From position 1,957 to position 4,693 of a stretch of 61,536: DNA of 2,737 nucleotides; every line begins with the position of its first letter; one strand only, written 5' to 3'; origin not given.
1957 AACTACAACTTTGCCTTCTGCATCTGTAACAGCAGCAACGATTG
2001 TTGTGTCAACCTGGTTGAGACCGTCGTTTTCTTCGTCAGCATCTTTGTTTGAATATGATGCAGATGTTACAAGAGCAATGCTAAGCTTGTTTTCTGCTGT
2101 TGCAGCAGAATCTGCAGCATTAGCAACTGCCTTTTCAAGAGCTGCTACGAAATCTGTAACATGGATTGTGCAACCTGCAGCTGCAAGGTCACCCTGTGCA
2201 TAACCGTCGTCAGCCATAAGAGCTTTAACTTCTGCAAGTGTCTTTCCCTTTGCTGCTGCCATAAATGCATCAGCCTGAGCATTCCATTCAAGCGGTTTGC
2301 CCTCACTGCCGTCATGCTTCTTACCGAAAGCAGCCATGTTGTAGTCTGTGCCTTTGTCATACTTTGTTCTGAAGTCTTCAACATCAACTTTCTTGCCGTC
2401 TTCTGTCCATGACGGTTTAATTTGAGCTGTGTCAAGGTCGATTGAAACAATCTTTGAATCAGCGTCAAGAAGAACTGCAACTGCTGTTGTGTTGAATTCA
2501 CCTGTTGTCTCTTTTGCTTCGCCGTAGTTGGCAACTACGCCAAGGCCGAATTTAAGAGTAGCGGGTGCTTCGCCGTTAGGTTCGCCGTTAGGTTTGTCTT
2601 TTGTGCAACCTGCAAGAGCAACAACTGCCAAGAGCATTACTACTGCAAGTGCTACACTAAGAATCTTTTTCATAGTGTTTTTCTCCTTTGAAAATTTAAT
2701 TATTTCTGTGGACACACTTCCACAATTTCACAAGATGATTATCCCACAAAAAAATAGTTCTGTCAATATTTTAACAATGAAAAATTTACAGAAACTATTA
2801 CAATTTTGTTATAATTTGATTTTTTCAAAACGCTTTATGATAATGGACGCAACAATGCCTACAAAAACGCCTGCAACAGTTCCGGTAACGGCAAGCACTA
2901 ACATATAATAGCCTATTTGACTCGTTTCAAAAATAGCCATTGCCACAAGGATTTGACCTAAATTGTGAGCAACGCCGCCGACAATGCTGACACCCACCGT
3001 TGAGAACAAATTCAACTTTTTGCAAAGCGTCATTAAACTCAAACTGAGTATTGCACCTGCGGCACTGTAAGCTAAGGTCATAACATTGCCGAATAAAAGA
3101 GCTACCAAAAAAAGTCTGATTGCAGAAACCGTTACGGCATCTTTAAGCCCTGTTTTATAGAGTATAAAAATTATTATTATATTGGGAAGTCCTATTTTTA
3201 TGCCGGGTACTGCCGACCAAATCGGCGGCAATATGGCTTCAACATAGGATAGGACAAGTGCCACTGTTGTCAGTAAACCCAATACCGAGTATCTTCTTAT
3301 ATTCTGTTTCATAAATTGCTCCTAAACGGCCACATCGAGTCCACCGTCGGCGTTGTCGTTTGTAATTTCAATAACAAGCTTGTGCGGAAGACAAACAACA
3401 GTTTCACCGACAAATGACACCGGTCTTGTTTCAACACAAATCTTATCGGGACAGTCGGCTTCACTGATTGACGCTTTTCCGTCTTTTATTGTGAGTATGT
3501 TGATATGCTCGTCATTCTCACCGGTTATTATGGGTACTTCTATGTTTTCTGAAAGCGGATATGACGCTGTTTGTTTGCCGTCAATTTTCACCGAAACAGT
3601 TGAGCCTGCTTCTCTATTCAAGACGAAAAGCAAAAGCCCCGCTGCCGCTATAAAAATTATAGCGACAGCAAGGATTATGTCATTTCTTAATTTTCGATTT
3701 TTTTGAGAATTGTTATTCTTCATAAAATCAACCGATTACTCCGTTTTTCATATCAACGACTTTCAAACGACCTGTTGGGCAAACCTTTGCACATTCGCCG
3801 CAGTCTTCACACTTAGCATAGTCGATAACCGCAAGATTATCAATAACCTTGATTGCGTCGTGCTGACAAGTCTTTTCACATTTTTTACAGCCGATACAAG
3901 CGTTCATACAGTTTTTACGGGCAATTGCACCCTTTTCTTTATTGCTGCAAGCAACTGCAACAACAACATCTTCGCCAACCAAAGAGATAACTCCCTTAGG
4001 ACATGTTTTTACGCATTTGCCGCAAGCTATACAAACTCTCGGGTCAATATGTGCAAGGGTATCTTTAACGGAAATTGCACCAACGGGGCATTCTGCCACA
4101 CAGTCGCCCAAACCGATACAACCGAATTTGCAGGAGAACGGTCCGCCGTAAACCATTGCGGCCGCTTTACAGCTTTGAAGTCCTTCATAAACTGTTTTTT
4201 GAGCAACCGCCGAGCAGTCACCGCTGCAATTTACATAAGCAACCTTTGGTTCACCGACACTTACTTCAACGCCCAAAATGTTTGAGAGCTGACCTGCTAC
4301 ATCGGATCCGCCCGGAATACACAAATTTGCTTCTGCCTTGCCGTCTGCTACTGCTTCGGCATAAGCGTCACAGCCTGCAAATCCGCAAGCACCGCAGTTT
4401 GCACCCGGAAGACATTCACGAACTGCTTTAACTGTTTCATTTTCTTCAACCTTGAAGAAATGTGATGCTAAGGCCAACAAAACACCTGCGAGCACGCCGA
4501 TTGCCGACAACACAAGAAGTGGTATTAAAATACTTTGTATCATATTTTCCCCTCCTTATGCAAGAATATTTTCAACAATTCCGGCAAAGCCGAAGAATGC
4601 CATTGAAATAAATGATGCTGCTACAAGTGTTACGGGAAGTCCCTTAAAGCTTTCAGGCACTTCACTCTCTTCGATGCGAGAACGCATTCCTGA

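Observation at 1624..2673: PplA-like double FMN_bind lipoprotein with a non-canonical AGCT motif, embedded in an Rnf operon next to ApbE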

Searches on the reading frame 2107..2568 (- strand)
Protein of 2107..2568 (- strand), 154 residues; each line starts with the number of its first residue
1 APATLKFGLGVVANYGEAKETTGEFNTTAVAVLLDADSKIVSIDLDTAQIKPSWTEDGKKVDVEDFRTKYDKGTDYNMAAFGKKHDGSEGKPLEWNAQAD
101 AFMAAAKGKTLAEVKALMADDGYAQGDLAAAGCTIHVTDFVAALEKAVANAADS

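Call 62: search_solved_structures(query=A4, max_evalue=10, show_alignments=4)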
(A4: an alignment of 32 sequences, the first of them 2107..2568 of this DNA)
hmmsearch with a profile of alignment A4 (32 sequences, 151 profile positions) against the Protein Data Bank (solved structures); distinct sequences matched with E-value up to 10: 11.
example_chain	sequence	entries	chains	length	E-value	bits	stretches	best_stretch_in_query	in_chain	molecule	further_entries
2kzx_A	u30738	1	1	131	7.3e-08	35.7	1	82-150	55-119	Uncharacterized protein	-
3bqi_A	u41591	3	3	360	0.024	17.8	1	69-116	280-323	Erythrocyte membrane protein 1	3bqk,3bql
3cml_A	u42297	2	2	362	0.024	17.8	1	69-116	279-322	Erythrocyte membrane protein 1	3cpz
7b52_A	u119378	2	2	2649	0.2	14.8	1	69-116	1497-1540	Erythrocyte membrane protein 1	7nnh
8gzn_I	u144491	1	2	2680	0.2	14.8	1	69-116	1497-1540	Erythrocyte membrane protein 1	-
7y0h_M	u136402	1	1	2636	0.21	14.7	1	69-116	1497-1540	Erythrocyte membrane protein 1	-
7jgd_A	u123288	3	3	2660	0.22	14.7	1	69-116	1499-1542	Erythrocyte membrane protein 1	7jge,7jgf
4p1t_A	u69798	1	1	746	0.27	14.4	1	69-116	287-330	Erythrocyte membrane protein 1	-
7fas_A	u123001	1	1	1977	4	10.6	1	72-116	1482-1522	Erythrocyte membrane protein 1, PfEMP1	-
7fap_A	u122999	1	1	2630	8.6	9.5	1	72-116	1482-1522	Erythrocyte membrane protein 1, PfEMP1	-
7jgg_A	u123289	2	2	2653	8.8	9.5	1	72-116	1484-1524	Erythrocyte membrane protein 1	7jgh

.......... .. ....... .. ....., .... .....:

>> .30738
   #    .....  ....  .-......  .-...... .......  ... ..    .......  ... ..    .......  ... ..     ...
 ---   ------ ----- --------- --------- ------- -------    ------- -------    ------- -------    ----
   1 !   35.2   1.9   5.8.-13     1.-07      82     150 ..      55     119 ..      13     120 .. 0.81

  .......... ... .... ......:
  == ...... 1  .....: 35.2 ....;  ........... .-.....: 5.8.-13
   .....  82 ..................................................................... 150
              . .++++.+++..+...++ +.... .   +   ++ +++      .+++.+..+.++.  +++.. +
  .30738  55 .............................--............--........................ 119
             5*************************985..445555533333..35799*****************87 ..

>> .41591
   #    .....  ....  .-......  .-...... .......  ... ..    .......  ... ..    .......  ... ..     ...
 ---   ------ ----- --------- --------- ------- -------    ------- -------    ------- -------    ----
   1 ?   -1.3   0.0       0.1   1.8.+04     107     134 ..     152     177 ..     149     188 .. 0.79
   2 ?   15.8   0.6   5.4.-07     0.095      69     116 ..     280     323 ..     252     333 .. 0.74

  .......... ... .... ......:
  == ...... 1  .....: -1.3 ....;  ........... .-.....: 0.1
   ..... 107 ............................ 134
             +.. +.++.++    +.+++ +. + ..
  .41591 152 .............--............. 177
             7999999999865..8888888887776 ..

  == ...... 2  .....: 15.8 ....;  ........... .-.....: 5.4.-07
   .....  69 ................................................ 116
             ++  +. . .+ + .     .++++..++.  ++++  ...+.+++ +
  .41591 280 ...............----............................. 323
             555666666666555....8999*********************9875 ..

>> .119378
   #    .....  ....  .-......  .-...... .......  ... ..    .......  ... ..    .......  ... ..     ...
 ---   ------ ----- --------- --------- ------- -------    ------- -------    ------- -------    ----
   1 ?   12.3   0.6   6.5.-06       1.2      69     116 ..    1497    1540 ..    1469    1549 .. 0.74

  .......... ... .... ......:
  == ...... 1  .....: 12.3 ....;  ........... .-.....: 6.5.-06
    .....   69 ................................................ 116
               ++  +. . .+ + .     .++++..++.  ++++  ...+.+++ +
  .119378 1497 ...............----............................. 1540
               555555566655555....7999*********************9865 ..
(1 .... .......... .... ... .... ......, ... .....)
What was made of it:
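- On Pfam FMN_bind (PF04205): The family profile hits 2KZX at E 7.3e-8 (call 62).
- On IscU / NifU_N scaffold: No IscU appears in the profile search of PDB at E<=10 (call 62).
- Its canonical DAISGAT lies on the AGCT column, and it shares the family hallmarks Y-x-M and EW-x-Q-A (call 62). HMMER profile searches of PDB do not retrieve any IscU at E<=10, but do retrieve the FMN_bind protein 2KZX at 7e-8 (call 62).
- Tried and rejected: Only the more diverse single-domain profile A4 found 2KZX (call 62).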

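Call 65: predict_structure(alignment_id=A4)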
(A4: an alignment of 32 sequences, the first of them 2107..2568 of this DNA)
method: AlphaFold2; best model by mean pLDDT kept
length: 154 residues; sequences in the alignment: 32
mean_pLDDT: 92.6   pTM: 0.87
mean pLDDT of the five models: 92.6, 92.4, 92.3, 92.1, 90.8
residues with pLDDT >= 90: 117; 70-90: 33; 50-70: 4; < 50: 0
segments of 3 or more residues with pLDDT < 50: none
pLDDT, mean of each block of 10 residues (from residue 1): 90 91 94 98 97 90 89 93 73 93 98 98 94 94 98 92
secondary structure, 60 per line:
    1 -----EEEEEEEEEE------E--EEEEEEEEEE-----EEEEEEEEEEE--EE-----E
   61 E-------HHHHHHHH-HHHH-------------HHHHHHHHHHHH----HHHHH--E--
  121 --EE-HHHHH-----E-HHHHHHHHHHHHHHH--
elements in order: E6-15 E25-34 E40-50 H69-76 H78-81 H95-106 H111-115 H126-130 H138-152
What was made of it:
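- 2119..2562 (-): Domain 1 (residues 38-185). Single-domain AF2 model with pLDDT 92.6 (call 65).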

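Call 67: fold_search(model_id=the predicted structure, library=pdb)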
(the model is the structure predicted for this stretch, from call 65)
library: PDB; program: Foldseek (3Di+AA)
matches with E <= 10: 621; with E <= 0.001: 0
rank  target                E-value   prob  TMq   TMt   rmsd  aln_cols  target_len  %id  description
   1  7rtk_D                4.7e-03  0.99  0.37  0.43   5.7       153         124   14  Structure of the (NIAU)2 complex with N-terminal mutation of ISCU2 Y35D at 2.5 A resolution (released 2021-08-25)
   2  6wi2_D                4.7e-03  0.99  0.35  0.42   6.0       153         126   16  Structure of human mitochondrial complex Nfs1-ISCU2-ISD11 with E.coli ACP1 at 1.95 A resolution (NIAU)2. N-terminal mu (released 2020-04-22)
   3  8rmc_D                6.8e-03  0.99  0.38  0.45   6.8       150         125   15  Structure of the FDX2-bound core ISC complex (proximal conformation) (released 2024-12-18)
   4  6uxe_D                8.7e-03  0.99  0.36  0.42   5.8       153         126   14  Structure of the human mitochondrial desulfurase complex Nfs1-ISCU2(M140I)-ISD11 with E.coli ACP1 at 1.57 A resolution (released 2019-11-20)
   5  5wkp_H                1.1e-02  0.98  0.36  0.43   5.9       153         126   14  Crystal Structure of the Human mitochondrial Cysteine Desulfurase in complex with ISD11 and Iron-Sulfur Cluster Scaffo (released 2017-11-15)
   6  6w1d_D                1.2e-02  0.98  0.36  0.42   5.8       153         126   14  Structure of human mitochondrial complex Nfs1-ISCU2 (WT)-ISD11 with E.coli ACP1 at 1.8 A resolution (NIAU)2 (released 2020-03-18)
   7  8pk8_D                1.3e-02  0.99  0.38  0.45   5.2       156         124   13  Structure of the human mitochondrial iron-sulfur cluster biosynthesis complex during persulfide transfer (persulfide o (released 2024-05-01)
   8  1wfz_MODEL_1_A        3.0e-02  0.97  0.39  0.45   5.4       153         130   16  Solution structure of Iron-sulfur cluster protein U (IscU) (released 2004-11-27)
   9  3ub1_B                4.4e-02  0.28  0.21  0.14  18.3       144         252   10  Ntf2 like protein involved in plasmid conjugation (released 2012-02-08)
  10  7vju_D                5.6e-02  0.63  0.18  0.18   7.2        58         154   17  Crystal Structure of terephthalate dioxygenase from Comamonas testosteroni KF1 (released 2022-04-13)
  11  7vju_B                6.4e-02  0.63  0.19  0.19   7.3        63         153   13  Crystal Structure of terephthalate dioxygenase from Comamonas testosteroni KF1 (released 2022-04-13)
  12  6vw4_A                7.7e-02  0.72  0.20  0.22   7.6        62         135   10  2.35 Angstrom structure of Caci_6494 from Catenulispora Acidiphila in complex with S-DNPA (released 2020-06-17)
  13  7q05_A                8.7e-02  0.63  0.19  0.19   7.1        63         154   11  Crystal structure of TPADO in complex with TPA (released 2022-03-30)
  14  3ub1_D                8.7e-02  0.21  0.21  0.14  17.8       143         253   10  Ntf2 like protein involved in plasmid conjugation (released 2012-02-08)
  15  5xbp_C                9.8e-02  0.75  0.21  0.17   6.4        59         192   12  Oxygenase component of 3-nitrotoluene dioxygenase from Diaphorobacter sp. strain DS2 (released 2017-04-19)
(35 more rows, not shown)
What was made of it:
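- Closest known: IscU / ISCU Fe-S scaffold. Same: Best fold matches for the single-domain model (call 67).
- Foldseek of the single-domain model returns ISCU/IscU as its top 8 PDB hits: probability 0.97-0.99, E 5e-3 to 3e-2, about 150 aligned columns (call 67). TM-scores are low, 0.35-0.45 (call 67).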

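Call 76: search_protein_families(library=pfam, alignment_id=A4, max_evalue=10)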
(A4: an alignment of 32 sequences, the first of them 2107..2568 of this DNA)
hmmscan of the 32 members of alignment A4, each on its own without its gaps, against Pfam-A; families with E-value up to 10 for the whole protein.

A. member 1, window:2107-2568:- (154 aa): 0 families

B. families by the number of members that match (of 32 scanned): 20 families
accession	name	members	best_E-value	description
PF24040.1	DUF7349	2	0.002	Domain of unknown function (DUF7349)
PF00622.36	SPRY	1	0.019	SPRY domain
PF06506.16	PrpR_N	1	0.031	Propionate catabolism activator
PF06486.16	DUF1093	1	0.038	Protein of unknown function (DUF1093)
PF07437.17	YfaZ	1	0.041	YfaZ precursor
PF07556.16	DUF1538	1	0.048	Protein of unknown function (DUF1538)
PF18832.6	LPD18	1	0.056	Large polyvalent protein-associated domain 18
PF04198.19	Sugar-bind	1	0.062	Putative sugar-binding domain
PF05802.16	SctB2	1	0.063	SPI-2 type 3 secretion system translocon protein SctB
PF20037.4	DUF6440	1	0.07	Family of unknown function (DUF6440)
PF00959.24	Phage_lysozyme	1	0.085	Phage lysozyme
PF18339.7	Tudor_1_RapA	1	0.095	RapA N-terminal Tudor like domain 1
PF22470.1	Histone_HNS_N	1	0.11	H-NS histone-like proteins, N-terminal domain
PF09448.16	MmlI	1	0.11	Methylmuconolactone methyl-isomerase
PF05030.17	SSXT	1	0.19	SSXT protein (N-terminal region)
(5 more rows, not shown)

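Call 82: find_homologous_proteins(query=A4, max_evalue=1e-20)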
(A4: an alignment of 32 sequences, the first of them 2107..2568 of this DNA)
Query A4 (32 sequences) (154 aa, profile of the alignment): 345 proteins with E <= 1e-20 among 8000 candidates; the best 120 are listed.
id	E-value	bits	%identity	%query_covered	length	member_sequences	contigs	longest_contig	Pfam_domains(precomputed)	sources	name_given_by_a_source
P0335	3.4e-88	311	44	73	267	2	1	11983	-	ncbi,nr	ncbi:MAG: hypothetical protein K0R34_3170, partial [Herbinix sp.]|nr:hypothetical protein [Herbinix 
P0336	1.9e-87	309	37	79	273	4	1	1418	-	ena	-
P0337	1.1e-86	306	33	95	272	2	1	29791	-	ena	-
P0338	2.0e-86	305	32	94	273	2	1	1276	-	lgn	-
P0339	5.3e-86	304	44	65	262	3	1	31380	-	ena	-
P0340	1.7e-84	299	33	81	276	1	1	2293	-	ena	-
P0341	2.5e-84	299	33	81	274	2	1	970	-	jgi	jgi:predicted ATPase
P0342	1.1e-83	296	37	83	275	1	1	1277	-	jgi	jgi:hypothetical protein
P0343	2.7e-83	295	39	80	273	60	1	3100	-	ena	-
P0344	2.9e-83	295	35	92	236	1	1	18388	-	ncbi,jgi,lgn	ncbi:MAG: hypothetical protein ACOYIR_06840 [Christensenellales bacterium]|jgi:hypothetical protein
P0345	5.1e-82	291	32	94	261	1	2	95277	-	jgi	jgi:hypothetical protein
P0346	6.0e-82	291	39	55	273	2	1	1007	-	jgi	jgi:predicted ATPase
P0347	1.0e-80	287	31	81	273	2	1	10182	-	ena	-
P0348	3.1e-79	282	37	81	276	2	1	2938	-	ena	-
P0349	3.2e-79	282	36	81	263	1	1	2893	-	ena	-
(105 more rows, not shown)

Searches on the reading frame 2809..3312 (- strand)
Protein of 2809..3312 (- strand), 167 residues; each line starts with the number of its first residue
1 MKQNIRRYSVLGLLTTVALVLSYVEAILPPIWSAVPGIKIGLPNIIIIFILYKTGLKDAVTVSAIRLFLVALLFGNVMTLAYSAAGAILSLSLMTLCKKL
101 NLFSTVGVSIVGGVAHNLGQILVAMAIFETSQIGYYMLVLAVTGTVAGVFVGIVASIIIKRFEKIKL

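Call 3: search_protein_families(library=pfam, proteins=[window:2809-3312:-], max_evalue=1)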
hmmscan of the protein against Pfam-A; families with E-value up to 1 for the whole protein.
window:2809-3312:- (167 aa): 2 families
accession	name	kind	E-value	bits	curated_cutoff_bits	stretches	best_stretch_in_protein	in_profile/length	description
PF07456.16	Hpre_diP_synt_I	-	6.1e-37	127.3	30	1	14-156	1-145/147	Heptaprenyl diphosphate synthase component I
PF18422.6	TNFR_16_TM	-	0.26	12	25.6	1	146-164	14-32/38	Tumor necrosis factor receptor member 16 trans-membrane domain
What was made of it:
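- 2809..3312 (-): EetB homologue (PF07456), the ECF-S-like substrate subunit of the FAD exporter that supplies ApbE. Pfam hit, E 6e-37 (call 3).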

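Call 4: search_protein_families(library=ncbifam, proteins=[window:2809-3312:-], max_evalue=1)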
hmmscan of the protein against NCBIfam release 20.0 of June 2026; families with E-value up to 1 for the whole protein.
window:2809-3312:- (167 aa): 0 families

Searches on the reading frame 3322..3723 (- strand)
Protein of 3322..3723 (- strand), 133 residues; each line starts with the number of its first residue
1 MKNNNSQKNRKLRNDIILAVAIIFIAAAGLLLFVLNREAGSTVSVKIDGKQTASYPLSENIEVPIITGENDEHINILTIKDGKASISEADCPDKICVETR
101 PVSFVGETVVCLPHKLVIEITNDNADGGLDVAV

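Call 3: search_protein_families(library=pfam, proteins=[window:3322-3723:-], max_evalue=1)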
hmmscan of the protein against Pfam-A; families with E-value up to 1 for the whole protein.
window:3322-3723:- (133 aa): 1 family
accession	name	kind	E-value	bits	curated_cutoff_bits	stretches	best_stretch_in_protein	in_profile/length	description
PF07009.16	NusG_II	-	1.5e-28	99.5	29.6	1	20-123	3-106/107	NusG domain II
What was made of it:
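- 3322..3723 (-): Small NusG_II-domain membrane protein that always accompanies eetB here. Pfam PF07009, E 1.5e-28 (call 3).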

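Call 4: search_protein_families(library=ncbifam, proteins=[window:3322-3723:-], max_evalue=1)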
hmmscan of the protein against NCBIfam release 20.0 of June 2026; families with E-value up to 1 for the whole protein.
window:3322-3723:- (133 aa): 0 families

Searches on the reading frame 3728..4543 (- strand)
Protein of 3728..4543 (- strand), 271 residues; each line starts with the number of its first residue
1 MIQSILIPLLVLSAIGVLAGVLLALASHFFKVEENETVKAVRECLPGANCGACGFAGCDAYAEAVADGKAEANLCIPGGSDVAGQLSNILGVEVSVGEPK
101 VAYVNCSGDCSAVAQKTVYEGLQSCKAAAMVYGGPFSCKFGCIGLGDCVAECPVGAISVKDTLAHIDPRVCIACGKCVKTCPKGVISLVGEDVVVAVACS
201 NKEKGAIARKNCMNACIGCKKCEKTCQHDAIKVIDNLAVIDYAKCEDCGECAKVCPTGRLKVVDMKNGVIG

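Call 3: search_protein_families(library=pfam, proteins=[window:3728-4543:-], max_evalue=1)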
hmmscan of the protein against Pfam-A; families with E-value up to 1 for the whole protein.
window:3728-4543:- (271 aa): 15 families
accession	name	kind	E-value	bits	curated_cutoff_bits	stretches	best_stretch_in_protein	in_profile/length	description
PF00037.32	Fer4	-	1.5e-18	66.2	21.1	4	165-187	2-24/24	4Fe-4S binding domain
PF12838.12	Fer4_7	-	5.5e-15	56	27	3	216-258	2-51/52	4Fe-4S dicluster domain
PF04060.18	FeS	-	3.2e-14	52.8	23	1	45-77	1-33/33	Putative Fe-S cluster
PF13187.11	Fer4_9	-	1.7e-13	50.8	27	3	142-186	2-52/52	4Fe-4S dicluster domain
PF12837.12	Fer4_6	-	1.1e-12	47.6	25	3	238-259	2-23/24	4Fe-4S binding domain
PF13237.11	Fer4_10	-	3.1e-11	43.5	25.5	4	141-182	8-53/53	4Fe-4S dicluster domain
PF14697.11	Fer4_21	-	4.4e-11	43.2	35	3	214-257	6-53/59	4Fe-4S dicluster domain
PF13484.11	Fer4_16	-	5.4e-09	37.1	30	2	171-228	2-65/66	4Fe-4S double cluster binding domain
PF25160.1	LdpA_Fe-S-bd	-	3e-06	27.4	27.6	4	221-264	8-47/49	LdpA Fe-S cluster-binding domain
PF12797.12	Fer4_2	-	6.9e-06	26.1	24.5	2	165-182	4-21/22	4Fe-4S binding domain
PF13534.11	Fer4_17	-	8.1e-05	23.5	22.2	2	171-229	2-59/61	4Fe-4S dicluster domain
PF12798.12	Fer4_3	-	0.00024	22.2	27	3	171-184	1-14/15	4Fe-4S binding domain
PF12800.12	Fer4_4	-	0.0042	17.8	24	3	170-184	3-17/17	4Fe-4S binding domain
PF13183.11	Fer4_8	-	0.0071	17.3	27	2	244-258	4-18/68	4Fe-4S dicluster domain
PF13370.11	Fer4_13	-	0.043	14.9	24.5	1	166-183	1-18/58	4Fe-4S single cluster domain of Ferredoxin I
